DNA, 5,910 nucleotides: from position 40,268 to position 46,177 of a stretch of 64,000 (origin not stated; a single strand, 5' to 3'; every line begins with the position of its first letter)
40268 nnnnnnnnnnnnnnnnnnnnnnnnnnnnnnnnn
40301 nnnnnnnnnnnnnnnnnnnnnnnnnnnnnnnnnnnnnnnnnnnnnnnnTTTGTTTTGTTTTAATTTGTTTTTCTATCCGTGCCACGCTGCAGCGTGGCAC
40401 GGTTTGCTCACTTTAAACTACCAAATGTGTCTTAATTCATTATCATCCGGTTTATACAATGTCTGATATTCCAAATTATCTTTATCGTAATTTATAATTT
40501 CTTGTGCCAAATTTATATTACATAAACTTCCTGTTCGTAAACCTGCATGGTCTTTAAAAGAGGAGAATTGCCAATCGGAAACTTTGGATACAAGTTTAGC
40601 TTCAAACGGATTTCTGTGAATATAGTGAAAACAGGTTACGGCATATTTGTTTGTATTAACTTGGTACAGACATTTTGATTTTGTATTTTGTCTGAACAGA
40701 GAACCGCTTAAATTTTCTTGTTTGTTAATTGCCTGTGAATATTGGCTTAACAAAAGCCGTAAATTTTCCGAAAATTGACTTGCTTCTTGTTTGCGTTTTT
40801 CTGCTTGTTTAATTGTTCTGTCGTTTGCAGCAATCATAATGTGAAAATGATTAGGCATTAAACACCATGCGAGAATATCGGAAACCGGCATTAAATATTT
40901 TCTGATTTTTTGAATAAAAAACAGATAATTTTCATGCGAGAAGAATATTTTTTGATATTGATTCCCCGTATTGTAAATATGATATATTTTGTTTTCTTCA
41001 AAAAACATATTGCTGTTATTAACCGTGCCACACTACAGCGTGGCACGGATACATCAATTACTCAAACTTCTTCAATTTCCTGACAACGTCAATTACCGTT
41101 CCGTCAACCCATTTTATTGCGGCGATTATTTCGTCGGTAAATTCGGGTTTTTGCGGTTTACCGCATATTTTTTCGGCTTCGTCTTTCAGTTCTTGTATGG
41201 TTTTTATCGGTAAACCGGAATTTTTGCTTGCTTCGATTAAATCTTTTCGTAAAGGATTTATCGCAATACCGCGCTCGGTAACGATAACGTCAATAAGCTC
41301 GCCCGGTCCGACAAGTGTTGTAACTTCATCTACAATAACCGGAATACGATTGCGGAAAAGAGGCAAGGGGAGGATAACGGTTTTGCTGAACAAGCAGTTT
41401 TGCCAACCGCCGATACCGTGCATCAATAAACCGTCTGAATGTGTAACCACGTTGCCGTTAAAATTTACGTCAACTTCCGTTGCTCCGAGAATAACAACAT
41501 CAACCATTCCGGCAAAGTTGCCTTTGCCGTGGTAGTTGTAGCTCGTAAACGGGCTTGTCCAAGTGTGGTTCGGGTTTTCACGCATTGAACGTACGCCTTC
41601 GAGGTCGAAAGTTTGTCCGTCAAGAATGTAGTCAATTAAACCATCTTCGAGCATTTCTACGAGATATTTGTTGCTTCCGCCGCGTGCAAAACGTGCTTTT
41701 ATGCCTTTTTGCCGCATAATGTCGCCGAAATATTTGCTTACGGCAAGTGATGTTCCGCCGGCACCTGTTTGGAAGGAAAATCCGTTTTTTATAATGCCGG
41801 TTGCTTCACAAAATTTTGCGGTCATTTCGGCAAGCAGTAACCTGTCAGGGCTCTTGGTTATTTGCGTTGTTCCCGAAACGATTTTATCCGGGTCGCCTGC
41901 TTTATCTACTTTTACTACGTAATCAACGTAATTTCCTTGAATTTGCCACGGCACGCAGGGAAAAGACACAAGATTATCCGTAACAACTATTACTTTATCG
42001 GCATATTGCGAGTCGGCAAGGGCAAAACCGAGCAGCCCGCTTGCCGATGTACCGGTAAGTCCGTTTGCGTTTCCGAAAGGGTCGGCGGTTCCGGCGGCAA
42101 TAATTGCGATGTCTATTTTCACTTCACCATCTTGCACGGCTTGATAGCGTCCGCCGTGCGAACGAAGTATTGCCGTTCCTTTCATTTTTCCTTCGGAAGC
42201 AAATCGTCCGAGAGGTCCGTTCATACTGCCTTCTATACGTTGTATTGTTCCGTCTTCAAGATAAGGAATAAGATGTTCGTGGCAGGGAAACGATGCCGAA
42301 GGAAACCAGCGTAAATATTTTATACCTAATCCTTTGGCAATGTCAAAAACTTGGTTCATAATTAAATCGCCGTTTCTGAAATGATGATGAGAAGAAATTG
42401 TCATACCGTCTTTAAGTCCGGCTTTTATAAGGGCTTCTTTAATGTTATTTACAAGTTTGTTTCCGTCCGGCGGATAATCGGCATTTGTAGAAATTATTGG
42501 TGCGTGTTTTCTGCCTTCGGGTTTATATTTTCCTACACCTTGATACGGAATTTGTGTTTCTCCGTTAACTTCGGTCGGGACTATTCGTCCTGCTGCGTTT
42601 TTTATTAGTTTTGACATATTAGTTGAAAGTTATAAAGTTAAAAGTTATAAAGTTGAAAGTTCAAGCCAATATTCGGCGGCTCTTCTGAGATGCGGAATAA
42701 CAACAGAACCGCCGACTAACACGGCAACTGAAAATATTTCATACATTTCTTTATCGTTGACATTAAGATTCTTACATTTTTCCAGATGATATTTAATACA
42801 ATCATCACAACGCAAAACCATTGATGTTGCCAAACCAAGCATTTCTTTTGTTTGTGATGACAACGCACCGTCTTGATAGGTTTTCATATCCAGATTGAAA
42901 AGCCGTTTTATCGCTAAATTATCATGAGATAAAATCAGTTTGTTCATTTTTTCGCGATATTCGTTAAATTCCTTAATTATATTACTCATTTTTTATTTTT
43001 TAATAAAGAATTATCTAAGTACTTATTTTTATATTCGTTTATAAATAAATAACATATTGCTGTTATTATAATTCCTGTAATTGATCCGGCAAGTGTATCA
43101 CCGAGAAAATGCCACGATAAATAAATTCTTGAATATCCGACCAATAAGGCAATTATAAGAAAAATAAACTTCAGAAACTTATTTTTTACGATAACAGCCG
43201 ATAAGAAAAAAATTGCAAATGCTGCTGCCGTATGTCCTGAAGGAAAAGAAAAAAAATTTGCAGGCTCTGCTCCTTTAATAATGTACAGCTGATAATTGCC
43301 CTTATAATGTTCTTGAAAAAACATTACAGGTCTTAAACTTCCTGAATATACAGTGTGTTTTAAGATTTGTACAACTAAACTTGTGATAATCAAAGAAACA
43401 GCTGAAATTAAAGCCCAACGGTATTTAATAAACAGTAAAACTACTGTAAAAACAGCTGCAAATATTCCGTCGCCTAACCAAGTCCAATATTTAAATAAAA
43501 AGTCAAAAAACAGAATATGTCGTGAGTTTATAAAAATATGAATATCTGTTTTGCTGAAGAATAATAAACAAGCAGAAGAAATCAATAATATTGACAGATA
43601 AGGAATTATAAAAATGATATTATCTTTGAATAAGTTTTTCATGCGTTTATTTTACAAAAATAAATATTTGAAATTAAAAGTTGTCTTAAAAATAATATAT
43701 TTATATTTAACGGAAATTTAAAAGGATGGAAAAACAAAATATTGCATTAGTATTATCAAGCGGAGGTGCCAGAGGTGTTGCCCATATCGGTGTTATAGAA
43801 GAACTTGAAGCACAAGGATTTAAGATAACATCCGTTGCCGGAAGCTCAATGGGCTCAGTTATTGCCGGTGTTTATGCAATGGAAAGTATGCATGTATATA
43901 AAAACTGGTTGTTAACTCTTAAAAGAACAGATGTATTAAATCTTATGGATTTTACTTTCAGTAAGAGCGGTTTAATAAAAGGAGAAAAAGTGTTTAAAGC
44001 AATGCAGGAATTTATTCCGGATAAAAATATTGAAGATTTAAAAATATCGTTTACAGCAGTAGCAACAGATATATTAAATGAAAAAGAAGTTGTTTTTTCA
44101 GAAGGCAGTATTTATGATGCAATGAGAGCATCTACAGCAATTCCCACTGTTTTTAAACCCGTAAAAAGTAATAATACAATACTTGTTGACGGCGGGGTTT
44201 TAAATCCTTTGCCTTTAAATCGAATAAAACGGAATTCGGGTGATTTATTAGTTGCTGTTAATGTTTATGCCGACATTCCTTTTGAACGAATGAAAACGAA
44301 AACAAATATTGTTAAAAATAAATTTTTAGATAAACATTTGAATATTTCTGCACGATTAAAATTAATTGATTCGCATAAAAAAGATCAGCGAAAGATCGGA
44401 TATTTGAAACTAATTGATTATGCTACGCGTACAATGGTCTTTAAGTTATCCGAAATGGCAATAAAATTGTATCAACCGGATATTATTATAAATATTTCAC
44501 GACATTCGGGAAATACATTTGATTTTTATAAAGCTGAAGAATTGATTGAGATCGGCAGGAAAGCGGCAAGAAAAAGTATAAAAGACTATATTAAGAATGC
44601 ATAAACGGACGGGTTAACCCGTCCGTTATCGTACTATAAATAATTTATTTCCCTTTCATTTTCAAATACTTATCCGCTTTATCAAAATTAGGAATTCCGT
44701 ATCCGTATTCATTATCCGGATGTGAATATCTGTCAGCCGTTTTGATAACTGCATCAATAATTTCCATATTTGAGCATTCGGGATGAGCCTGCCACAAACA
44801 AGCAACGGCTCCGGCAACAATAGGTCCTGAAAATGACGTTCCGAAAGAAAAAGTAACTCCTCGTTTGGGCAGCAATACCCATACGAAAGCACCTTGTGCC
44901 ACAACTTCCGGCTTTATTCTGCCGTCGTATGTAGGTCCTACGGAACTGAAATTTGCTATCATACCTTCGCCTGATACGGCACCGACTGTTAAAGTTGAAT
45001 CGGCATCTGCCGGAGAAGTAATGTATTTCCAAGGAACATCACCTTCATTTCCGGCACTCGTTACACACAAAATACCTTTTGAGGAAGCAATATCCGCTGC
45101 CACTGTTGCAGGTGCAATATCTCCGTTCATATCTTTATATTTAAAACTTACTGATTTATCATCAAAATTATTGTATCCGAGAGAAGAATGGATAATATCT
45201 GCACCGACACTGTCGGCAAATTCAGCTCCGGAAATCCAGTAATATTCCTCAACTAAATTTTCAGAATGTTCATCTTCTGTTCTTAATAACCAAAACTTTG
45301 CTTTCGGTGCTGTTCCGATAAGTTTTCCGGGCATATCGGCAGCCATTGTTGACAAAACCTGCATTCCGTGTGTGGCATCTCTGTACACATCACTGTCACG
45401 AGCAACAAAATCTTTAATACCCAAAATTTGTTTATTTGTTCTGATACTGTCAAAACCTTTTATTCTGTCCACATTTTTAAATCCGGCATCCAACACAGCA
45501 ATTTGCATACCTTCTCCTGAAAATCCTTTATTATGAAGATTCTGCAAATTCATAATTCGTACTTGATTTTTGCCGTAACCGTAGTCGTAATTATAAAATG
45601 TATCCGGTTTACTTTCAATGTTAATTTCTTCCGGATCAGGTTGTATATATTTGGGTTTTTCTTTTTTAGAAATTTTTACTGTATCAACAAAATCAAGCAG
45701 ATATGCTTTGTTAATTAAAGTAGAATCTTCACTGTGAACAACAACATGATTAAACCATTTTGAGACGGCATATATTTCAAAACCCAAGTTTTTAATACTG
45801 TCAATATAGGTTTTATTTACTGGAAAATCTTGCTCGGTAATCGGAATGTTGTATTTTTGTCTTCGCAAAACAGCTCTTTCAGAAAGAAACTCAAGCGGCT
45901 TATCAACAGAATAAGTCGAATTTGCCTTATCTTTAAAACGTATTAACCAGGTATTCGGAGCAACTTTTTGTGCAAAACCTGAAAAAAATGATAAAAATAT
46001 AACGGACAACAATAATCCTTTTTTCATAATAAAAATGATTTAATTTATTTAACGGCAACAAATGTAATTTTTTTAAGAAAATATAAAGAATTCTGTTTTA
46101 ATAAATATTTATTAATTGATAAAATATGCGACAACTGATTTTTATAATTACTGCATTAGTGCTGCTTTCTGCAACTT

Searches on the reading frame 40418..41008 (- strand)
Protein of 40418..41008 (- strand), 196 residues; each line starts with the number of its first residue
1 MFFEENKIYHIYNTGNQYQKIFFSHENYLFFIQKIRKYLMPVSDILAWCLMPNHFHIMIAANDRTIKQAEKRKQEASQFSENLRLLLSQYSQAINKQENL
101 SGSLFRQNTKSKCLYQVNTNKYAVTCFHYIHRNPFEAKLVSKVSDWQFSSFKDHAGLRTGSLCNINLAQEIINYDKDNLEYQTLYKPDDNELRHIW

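Call 3: search_protein_families(library=pfam, proteins=[window:40418-41008:-], max_evalue=1)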
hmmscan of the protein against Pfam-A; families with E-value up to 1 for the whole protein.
window:40418-41008:- (196 aa): 2 families
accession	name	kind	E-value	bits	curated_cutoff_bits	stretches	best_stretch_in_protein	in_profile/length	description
PF01610.23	DDE_Tnp_ISL3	-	0.012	15.9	23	1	54-128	83-162/240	Transposase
PF01797.21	Y1_Tnp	-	0.043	14.4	23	1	42-63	40-61/121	Transposase IS200 like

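Call 4: search_protein_families(library=padloc, proteins=[window:40418-41008:-], max_evalue=1)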
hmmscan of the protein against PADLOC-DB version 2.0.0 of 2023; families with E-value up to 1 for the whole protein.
window:40418-41008:- (196 aa): 0 families

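Call 5: search_protein_families(library=ncbifam, proteins=[window:40418-41008:-], max_evalue=1)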
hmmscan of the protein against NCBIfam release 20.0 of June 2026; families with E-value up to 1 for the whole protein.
window:40418-41008:- (196 aa): 1 family
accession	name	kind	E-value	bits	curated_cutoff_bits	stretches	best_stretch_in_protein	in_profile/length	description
NF047646.1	REP_Tyr_transpos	equivalog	5.6e-14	52.2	80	1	3-149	6-146/146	REP-associated tyrosine transposase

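Call 70: find_homologous_proteins(query=window:40418-41008:-)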
Query window:40418-41008:- (196 aa): 2089 proteins with E <= 0.001 among 2123 candidates; the best 120 are listed.
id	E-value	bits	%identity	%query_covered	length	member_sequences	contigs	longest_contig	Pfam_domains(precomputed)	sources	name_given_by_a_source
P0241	9.0e-129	445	100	100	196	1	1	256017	-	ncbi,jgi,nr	ncbi:MAG: transposase [Chlorobi bacterium]|nr:transposase [Chlorobiota bacterium]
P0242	1.1e-102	360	80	100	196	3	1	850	-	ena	-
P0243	1.1e-93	331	72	100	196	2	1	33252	-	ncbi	-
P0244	9.8e-93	327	74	100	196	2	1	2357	-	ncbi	-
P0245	1.7e-91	323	88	83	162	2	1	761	-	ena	-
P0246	3.3e-83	296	66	100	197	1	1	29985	-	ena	-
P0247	1.1e-82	295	78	84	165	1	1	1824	-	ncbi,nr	ncbi:MAG: transposase, partial [bacterium]|nr:transposase [bacterium]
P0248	1.4e-74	268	75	80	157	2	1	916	-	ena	-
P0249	1.9e-72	261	59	100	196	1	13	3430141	-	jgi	jgi:putative transposase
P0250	3.1e-72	261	74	80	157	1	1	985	-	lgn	-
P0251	4.1e-69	250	68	80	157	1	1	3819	-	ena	-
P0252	1.9e-67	245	73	74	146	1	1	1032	-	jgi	-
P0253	9.2e-60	220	53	99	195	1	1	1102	-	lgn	-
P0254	1.4e-59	219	52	100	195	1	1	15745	-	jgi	jgi:putative transposase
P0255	1.9e-59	219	56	91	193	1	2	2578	-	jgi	jgi:putative transposase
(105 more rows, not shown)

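Call 71: find_encoding_contigs(protein=P0243, flank=6000, max_places=2)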
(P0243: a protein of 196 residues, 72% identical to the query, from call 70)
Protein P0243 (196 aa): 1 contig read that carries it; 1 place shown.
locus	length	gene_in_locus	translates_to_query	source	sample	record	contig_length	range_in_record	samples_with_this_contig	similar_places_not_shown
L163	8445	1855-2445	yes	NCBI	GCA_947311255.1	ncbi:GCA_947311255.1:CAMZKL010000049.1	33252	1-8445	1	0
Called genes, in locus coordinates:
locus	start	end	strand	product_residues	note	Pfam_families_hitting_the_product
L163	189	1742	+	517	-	PF00528:BPD_transp_1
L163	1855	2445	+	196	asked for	-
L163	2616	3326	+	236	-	PF02463:SMC_N (weak), PF00005:ABC_tran, PF13304:AAA_21 (weak)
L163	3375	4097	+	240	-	PF06439:3keto-disac_hyd (faint)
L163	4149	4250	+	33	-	-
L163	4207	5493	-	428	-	PF18911:PKD_4, PF00801:PKD, PF18911:PKD_4 (weak), PF13585:CHU_C (weak)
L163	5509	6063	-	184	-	PF07638:Sigma70_ECF (weak), PF04542:Sigma70_r2, PF08281:Sigma70_r4_2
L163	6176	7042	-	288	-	-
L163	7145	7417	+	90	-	PF08984:DUF1858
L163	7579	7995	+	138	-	PF01894:YjbQ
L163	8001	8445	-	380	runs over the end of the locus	PF00465:Fe-ADH, PF13685:Fe-ADH_2 (weak), PF25137:ADH_Fe_C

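Call 72: find_encoding_contigs(protein=P0249, flank=6000, max_places=3)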
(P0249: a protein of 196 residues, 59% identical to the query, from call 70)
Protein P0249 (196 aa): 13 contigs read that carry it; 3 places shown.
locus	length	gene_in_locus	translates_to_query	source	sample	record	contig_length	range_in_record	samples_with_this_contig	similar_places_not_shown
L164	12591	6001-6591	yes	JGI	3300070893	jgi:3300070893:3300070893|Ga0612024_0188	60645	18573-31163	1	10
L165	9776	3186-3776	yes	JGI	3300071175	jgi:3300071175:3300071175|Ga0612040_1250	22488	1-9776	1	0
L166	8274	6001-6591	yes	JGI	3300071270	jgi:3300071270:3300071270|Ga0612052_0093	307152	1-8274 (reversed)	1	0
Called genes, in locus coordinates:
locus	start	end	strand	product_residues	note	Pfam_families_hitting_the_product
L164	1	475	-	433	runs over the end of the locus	PF02127:Peptidase_M18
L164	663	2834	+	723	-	PF10459:Peptidase_S46, PF00089:Trypsin (faint), PF13365:Trypsin_2 (faint)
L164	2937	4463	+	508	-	PF00939:Na_sulph_symp, PF03600:CitMHS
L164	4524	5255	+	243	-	-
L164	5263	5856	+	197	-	PF00196:GerE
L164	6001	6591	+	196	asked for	-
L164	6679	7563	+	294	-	PF01513:NAD_kinase, PF20143:NAD_kinase_C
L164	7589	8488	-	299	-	PF01745:IPT, PF01715:IPPT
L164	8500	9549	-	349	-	PF07885:Ion_trans_2, PF02254:TrkA_N, PF02080:TrkA_C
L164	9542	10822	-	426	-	PF11013:DUF2851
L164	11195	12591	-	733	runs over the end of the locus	PF17874:TPR_MalT (faint), PF00515:TPR_1 (faint), PF07719:TPR_2 (faint), PF13181:TPR_8 (faint), PF13424:TPR_12, PF13424:TPR_12, PF00512:HisKA, PF02518:HATPase_c, +4 more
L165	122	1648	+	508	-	PF00939:Na_sulph_symp, PF03600:CitMHS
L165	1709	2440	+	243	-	-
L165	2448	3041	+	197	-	PF00196:GerE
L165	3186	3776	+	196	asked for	-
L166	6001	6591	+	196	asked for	-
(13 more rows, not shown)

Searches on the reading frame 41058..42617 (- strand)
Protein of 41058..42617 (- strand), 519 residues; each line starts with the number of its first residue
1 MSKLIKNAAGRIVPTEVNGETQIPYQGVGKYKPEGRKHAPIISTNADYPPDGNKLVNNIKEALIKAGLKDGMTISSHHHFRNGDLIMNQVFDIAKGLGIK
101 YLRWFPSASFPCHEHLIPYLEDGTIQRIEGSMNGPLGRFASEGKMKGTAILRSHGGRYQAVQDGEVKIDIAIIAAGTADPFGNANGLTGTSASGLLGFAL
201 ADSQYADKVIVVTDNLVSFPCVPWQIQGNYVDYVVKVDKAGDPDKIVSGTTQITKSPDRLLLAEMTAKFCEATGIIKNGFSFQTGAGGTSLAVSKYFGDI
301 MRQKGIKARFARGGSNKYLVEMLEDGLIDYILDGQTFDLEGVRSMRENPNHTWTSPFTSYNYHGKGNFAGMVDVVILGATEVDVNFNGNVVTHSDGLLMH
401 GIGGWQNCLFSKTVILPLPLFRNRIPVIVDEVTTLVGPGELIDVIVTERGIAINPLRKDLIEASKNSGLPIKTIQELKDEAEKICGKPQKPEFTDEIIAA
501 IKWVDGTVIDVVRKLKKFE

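Call 30: search_protein_families(library=pfam, proteins=[window:41058-42617:-], max_evalue=0.00001)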
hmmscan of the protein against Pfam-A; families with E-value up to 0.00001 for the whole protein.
window:41058-42617:- (519 aa): 1 family
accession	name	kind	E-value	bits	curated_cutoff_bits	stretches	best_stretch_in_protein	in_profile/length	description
PF04223.18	CitF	-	2.6e-145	485.5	27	1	53-514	2-465/466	Citrate lyase, alpha subunit (CitF)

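Call 31: search_protein_families(library=padloc, proteins=[window:41058-42617:-], max_evalue=0.00001)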
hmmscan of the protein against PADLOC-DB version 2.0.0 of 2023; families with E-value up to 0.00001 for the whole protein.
window:41058-42617:- (519 aa): 0 families

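Call 61: find_related_loci(query=window:41058-42617:-, collection=metagenome_contigs, flank=10000)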
Query window:41058-42617:- (519 aa) in metagenome_contigs; peptide patterns used: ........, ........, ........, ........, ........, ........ (x = any residue, [..] = any of these).
600 stretches matched a pattern (row limit reached: there are more); 573 encode a relative of the query (tblastn E <= 1e-3); the best 80 are kept; 80 distinct loci.
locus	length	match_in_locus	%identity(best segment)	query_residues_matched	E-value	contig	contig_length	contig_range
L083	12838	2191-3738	93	1-516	0e+0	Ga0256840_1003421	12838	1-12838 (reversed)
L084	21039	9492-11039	83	1-516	0e+0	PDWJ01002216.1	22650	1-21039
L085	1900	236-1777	82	3-516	0e+0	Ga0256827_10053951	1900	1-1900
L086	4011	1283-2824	82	3-516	0e+0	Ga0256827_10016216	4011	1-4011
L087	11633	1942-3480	82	4-516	0e+0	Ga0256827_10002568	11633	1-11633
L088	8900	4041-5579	81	3-515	0e+0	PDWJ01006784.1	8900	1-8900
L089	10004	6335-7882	80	2-517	0e+0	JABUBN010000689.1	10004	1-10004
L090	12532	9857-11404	80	2-517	0e+0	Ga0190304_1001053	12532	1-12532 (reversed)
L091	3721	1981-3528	79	2-517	0e+0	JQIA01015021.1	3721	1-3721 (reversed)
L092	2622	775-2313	80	3-515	0e+0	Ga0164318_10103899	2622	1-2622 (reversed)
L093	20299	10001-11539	79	4-516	0e+0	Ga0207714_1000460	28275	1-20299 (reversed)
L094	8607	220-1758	79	4-516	0e+0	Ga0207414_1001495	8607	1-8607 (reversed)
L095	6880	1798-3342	79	2-516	0e+0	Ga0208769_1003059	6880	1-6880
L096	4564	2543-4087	79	2-516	0e+0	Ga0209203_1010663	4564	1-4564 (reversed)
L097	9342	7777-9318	79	3-516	0e+0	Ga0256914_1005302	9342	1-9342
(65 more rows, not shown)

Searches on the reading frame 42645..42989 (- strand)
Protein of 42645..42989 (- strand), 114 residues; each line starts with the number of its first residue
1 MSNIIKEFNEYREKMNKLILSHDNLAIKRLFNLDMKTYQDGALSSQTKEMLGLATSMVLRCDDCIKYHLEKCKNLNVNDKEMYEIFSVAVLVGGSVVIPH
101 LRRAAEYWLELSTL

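Call 30: search_protein_families(library=pfam, proteins=[window:42645-42989:-], max_evalue=0.00001)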
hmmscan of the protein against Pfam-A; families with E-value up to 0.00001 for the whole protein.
window:42645-42989:- (114 aa): 1 family
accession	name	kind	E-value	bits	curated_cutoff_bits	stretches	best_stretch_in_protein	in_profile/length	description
PF02627.25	CMD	-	3.3e-14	53.1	23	1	28-106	5-83/84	Carboxymuconolactone decarboxylase family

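Call 31: search_protein_families(library=padloc, proteins=[window:42645-42989:-], max_evalue=0.00001)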
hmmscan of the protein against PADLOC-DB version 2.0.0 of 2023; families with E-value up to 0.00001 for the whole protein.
window:42645-42989:- (114 aa): 0 families

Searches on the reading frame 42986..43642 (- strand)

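Call 30: search_protein_families(library=pfam, proteins=[window:42986-43642:-], max_evalue=0.00001)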
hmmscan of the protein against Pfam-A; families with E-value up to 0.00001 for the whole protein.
window:42986-43642:- (218 aa): 2 families
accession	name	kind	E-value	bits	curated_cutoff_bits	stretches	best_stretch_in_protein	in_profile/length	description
PF01569.27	PAP2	-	1.6e-22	80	27.2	1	77-202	2-126/130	PAP2 superfamily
PF14378.12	PAP2_3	-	1.7e-08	34.9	27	1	74-195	59-189/190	PAP2 superfamily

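Call 31: search_protein_families(library=padloc, proteins=[window:42986-43642:-], max_evalue=0.00001)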
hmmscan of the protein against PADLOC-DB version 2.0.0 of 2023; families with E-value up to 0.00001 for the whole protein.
window:42986-43642:- (218 aa): 0 families

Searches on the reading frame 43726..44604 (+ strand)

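Call 30: search_protein_families(library=pfam, proteins=[window:43726-44604:+], max_evalue=0.00001)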
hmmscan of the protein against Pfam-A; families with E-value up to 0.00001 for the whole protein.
window:43726-44604:+ (292 aa): 1 family
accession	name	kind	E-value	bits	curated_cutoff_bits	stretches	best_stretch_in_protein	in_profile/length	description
PF01734.28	Patatin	-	1.2e-29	104.3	27.7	1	8-164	1-187/191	Patatin-like phospholipase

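Call 31: search_protein_families(library=padloc, proteins=[window:43726-44604:+], max_evalue=0.00001)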
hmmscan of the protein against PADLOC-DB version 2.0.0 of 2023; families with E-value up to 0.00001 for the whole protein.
window:43726-44604:+ (292 aa): 2 families
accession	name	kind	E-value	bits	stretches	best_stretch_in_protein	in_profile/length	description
PDLC00755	Effector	-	1.5e-08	32.1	1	7-128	13-133/311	Phospholipase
PDLC00758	Effector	-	1.3e-06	26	0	8-159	9-184/331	Phospholipase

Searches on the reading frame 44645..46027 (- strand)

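Call 30: search_protein_families(library=pfam, proteins=[window:44645-46027:-], max_evalue=0.00001)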
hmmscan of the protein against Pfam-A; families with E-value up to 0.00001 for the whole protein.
window:44645-46027:- (460 aa): 1 family
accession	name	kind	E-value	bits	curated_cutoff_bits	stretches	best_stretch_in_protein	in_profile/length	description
PF00082.27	Peptidase_S8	-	2.4e-38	132.6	21.8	1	171-444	1-288/288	Subtilase family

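Call 31: search_protein_families(library=padloc, proteins=[window:44645-46027:-], max_evalue=0.00001)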
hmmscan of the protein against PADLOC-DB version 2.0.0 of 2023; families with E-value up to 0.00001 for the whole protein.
window:44645-46027:- (460 aa): 4 families
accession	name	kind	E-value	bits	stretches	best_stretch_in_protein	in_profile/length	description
PDLC03014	subtilase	-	5.9e-22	76.7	1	166-426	166-370/391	-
PDLC02197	IetS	-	1.3e-07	28.3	1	314-429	382-528/749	-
PDLC02201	IetS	-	2.9e-06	23.8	1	312-429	378-521/781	-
PDLC02202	IetS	-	5e-06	23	1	316-428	426-552/780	-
